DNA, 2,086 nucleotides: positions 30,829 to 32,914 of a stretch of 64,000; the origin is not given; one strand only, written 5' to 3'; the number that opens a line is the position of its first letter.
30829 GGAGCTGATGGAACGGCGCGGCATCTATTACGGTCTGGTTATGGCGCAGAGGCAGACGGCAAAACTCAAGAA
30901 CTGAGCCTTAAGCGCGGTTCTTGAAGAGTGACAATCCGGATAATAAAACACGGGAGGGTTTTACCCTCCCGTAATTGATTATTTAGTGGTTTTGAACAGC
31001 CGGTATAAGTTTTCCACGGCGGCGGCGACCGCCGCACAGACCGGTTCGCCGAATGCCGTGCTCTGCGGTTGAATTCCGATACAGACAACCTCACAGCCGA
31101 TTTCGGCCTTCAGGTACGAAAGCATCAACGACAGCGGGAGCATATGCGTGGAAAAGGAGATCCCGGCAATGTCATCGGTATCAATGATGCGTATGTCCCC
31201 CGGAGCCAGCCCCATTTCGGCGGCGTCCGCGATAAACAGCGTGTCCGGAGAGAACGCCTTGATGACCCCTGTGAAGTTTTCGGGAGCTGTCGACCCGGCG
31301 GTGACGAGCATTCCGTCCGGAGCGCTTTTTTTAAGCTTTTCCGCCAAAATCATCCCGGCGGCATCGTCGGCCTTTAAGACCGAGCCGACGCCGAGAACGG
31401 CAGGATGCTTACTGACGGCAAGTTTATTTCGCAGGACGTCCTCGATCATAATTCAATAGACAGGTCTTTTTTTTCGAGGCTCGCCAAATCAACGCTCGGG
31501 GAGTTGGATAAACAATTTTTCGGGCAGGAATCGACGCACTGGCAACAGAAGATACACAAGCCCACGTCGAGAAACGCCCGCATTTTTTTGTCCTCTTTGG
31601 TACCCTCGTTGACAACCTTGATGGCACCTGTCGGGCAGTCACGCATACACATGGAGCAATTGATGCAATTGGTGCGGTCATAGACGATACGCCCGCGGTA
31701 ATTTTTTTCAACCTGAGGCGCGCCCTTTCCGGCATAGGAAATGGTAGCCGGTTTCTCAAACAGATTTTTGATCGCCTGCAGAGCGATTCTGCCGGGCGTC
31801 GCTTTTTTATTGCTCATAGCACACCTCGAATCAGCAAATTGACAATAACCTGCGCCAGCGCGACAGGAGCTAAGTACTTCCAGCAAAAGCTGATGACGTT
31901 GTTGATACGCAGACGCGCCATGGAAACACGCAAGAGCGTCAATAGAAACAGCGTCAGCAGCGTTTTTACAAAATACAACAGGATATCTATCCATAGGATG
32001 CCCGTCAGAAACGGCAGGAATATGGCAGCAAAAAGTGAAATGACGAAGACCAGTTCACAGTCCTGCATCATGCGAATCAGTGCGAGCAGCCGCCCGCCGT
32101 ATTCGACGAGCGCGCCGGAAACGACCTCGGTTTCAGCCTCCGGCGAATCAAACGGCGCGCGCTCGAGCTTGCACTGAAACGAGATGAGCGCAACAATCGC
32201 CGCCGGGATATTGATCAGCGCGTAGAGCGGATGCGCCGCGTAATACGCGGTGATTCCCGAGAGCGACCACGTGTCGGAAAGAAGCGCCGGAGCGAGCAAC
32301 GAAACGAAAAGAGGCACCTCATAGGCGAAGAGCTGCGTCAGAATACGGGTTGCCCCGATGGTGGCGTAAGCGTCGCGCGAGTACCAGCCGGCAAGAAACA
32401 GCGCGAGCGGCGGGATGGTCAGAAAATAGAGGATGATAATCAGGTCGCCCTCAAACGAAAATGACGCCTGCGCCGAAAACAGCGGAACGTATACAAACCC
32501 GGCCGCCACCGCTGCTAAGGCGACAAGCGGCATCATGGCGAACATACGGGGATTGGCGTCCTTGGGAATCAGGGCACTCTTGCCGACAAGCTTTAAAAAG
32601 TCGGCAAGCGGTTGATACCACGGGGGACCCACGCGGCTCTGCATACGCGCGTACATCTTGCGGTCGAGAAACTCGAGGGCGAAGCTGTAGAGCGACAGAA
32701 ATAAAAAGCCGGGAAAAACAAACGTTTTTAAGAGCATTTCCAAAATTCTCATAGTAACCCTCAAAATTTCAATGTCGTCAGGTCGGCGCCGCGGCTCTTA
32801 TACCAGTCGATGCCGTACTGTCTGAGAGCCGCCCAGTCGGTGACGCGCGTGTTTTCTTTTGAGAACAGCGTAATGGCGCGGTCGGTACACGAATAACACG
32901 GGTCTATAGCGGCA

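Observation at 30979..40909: Membrane-bound [NiFe] hydrogenase whose subunit set equals the complete 11-subunit complex I core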

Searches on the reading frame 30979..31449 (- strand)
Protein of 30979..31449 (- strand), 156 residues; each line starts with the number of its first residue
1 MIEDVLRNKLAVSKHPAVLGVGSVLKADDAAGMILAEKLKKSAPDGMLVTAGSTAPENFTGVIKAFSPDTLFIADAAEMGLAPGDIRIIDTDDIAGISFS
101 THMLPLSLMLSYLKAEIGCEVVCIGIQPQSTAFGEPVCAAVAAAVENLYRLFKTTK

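Call 23: search_protein_families(library=pfam, proteins=[window:30979-31449:-], max_evalue=0.001)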
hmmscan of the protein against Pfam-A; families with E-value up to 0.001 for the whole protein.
window:30979-31449:- (156 aa): 1 family
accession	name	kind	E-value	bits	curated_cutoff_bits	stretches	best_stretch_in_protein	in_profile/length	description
PF01750.23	HycI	-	1.3e-17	64.3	23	1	35-149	3-124/130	Hydrogenase maturation protease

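Call 99: search_protein_families(library=ncbifam, proteins=[window:30979-31449:-], max_evalue=0.00001)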
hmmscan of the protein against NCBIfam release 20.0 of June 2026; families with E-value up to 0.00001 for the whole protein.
window:30979-31449:- (156 aa): 6 families
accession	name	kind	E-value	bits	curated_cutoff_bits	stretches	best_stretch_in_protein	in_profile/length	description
TIGR00142.1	hycI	equivalog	6.3e-38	129.8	119.1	1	18-151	3-137/146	hydrogenase maturation peptidase HycI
TIGR00072.1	hydrog_prot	superfamily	6.6e-29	100.8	47.45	1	18-152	2-141/145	hydrogenase maturation protease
TIGR00130.1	frhD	equivalog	3.2e-13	50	134.95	1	17-150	6-149/153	coenzyme F420-reducing hydrogenase, FrhD protein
TIGR00140.1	hupD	subfamily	6.9e-11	42.3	151.8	1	18-148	3-139/151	HyaD/HybD family hydrogenase maturation endopeptidase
NF007777.0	PRK10466.1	equivalog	9.4e-09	35.2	190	1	17-148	4-141/164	HyaD/HybD family hydrogenase maturation endopeptidase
NF007616.0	PRK10264.1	equivalog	3.2e-07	30.2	261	1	17-129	7-125/195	hydrogenase 1 maturation protease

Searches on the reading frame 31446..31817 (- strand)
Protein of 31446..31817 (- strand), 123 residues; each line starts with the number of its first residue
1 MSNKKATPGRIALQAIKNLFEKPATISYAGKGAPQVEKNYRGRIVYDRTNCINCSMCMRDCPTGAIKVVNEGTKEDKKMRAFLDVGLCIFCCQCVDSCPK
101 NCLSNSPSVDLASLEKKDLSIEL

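Call 23: search_protein_families(library=pfam, proteins=[window:31446-31817:-], max_evalue=0.001)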
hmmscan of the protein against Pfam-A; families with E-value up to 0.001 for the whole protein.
window:31446-31817:- (123 aa): 8 families
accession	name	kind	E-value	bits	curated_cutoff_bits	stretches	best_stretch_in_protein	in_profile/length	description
PF00037.32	Fer4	-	1.3e-10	41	21.1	2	44-67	1-24/24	4Fe-4S binding domain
PF13187.11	Fer4_9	-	1.5e-07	31.8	27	1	50-102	1-51/52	4Fe-4S dicluster domain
PF12838.12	Fer4_7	-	2.3e-07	31.6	27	1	50-102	1-52/52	4Fe-4S dicluster domain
PF13484.11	Fer4_16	-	2.6e-07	31.7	30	1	50-78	1-28/66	4Fe-4S double cluster binding domain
PF13237.11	Fer4_10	-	4.6e-07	30.1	25.5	1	44-99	2-53/53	4Fe-4S dicluster domain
PF12837.12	Fer4_6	-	1.9e-06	28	25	1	44-66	2-24/24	4Fe-4S binding domain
PF14697.11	Fer4_21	-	5.9e-06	26.8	35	1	47-103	4-57/59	4Fe-4S dicluster domain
PF12797.12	Fer4_2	-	0.00027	21.2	24.5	0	43-63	2-22/22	4Fe-4S binding domain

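Call 99: search_protein_families(library=ncbifam, proteins=[window:31446-31817:-], max_evalue=0.00001)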
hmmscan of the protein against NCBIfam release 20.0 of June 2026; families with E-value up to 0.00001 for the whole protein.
window:31446-31817:- (123 aa): 39 families (the best 25 are shown)
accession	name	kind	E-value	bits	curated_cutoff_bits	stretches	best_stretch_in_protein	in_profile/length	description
NF006221.0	PRK08348.1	subfamily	7.7e-26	90.4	124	1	15-118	10-107/136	NADH-plastoquinone oxidoreductase subunit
TIGR01971.1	NuoI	subfamily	4.3e-22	78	113.05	1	15-121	5-116/121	NADH-quinone oxidoreductase, chain I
NF040612.1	F420_dehyd_FpoI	exception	5.8e-19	68.2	180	1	13-106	7-102/135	F420H2 dehydrogenase subunit FpoI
TIGR00403.1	ndhI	equivalog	1.3e-18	67.2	302.35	1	18-120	32-136/183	NAD(P)H-quinone oxidoreductase subunit I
NF009053.0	PRK12387.1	subfamily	3.9e-18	65.8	204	1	23-120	13-107/180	formate hydrogenlyase complex iron-sulfur subunit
NF004537.0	PRK05888.1-3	equivalog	6.3e-18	65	163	1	16-119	31-146/204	NADH-quinone oxidoreductase subunit NuoI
NF004541.0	PRK05888.2-2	equivalog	1.2e-15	57.7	217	1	16-119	28-127/168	NADH-quinone oxidoreductase subunit NuoI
NF004543.0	PRK05888.2-5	equivalog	2.4e-15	56.6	243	1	15-111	26-123/217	NADH-quinone oxidoreductase subunit NuoI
NF010590.0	PRK13984.1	equivalog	3.9e-15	55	946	1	13-104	15-109/611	putative oxidoreductase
NF004536.0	PRK05888.1-1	equivalog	1e-14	54.2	212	1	15-121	20-132/180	NADH-quinone oxidoreductase subunit NuoI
NF004546.0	PRK05888.3-3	equivalog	1.1e-14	54.3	260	1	24-119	38-140/196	NADH-quinone oxidoreductase subunit NuoI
NF006076.0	PRK08222.1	equivalog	1.3e-13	51.1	270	1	24-120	14-107/181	hydrogenase 4 subunit H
NF004545.0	PRK05888.3-1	equivalog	3.2e-11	43.1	229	1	15-103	33-123/154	NADH-quinone oxidoreductase subunit NuoI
NF004539.0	PRK05888.1-5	equivalog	3.6e-11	43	225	1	14-120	22-134/162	NADH-quinone oxidoreductase subunit NuoI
NF042909.1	FMH_DH_FwdF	exception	5.8e-11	42.1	375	1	33-104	241-312/336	tungsten-dependent formylmethanofuran dehydrogenase subunit FwdF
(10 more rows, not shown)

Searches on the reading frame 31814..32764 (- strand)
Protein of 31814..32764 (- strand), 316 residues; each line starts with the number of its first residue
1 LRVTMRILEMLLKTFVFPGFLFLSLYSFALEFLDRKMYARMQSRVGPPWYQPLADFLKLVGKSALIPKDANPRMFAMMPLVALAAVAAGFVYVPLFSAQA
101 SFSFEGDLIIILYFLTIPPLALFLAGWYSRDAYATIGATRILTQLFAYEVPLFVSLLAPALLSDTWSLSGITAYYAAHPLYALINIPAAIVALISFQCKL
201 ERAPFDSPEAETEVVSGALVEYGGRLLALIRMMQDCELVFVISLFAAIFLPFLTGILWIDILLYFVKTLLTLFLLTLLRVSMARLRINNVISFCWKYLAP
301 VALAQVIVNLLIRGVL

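Call 3: search_protein_families(library=pfam, proteins=[window:31814-32764:-], max_evalue=0.1)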
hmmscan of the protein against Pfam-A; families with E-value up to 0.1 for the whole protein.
window:31814-32764:- (316 aa): 1 family
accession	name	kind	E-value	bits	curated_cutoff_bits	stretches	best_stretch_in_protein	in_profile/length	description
PF00146.26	NADHdh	-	6.7e-69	233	27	1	22-308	9-296/298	NADH dehydrogenase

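Call 4: search_protein_families(library=ncbifam, proteins=[window:31814-32764:-], max_evalue=0.1)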
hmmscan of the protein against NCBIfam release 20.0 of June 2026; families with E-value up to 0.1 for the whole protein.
window:31814-32764:- (316 aa): 7 families
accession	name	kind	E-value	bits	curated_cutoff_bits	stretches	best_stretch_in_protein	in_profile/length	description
NF004741.0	PRK06076.1-2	equivalog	8.4e-57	192.9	305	1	10-313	19-333/337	NADH-quinone oxidoreductase subunit NuoH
NF004740.0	PRK06076.1-1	equivalog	2.4e-35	122.6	399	1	7-309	11-316/325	NADH-quinone oxidoreductase subunit NuoH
NF004743.0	PRK06076.1-4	equivalog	1.7e-34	119.5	494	1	20-313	24-342/433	NADH-quinone oxidoreductase subunit NuoH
NF004745.0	PRK06076.1-6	equivalog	3.8e-32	111.8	450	1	6-308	11-328/341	NADH-quinone oxidoreductase subunit NuoH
NF004744.0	PRK06076.1-5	equivalog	1.6e-31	109.7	542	2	31-250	49-277/372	NADH-quinone oxidoreductase subunit NuoH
NF040610.1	F420_dehyd_FpoH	exception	1.8e-30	106.5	475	1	25-306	25-329/339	F420H2 dehydrogenase subunit FpoH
NF004742.0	PRK06076.1-3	equivalog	1.2e-26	93.8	531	1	31-309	43-344/356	NADH-quinone oxidoreductase subunit NuoH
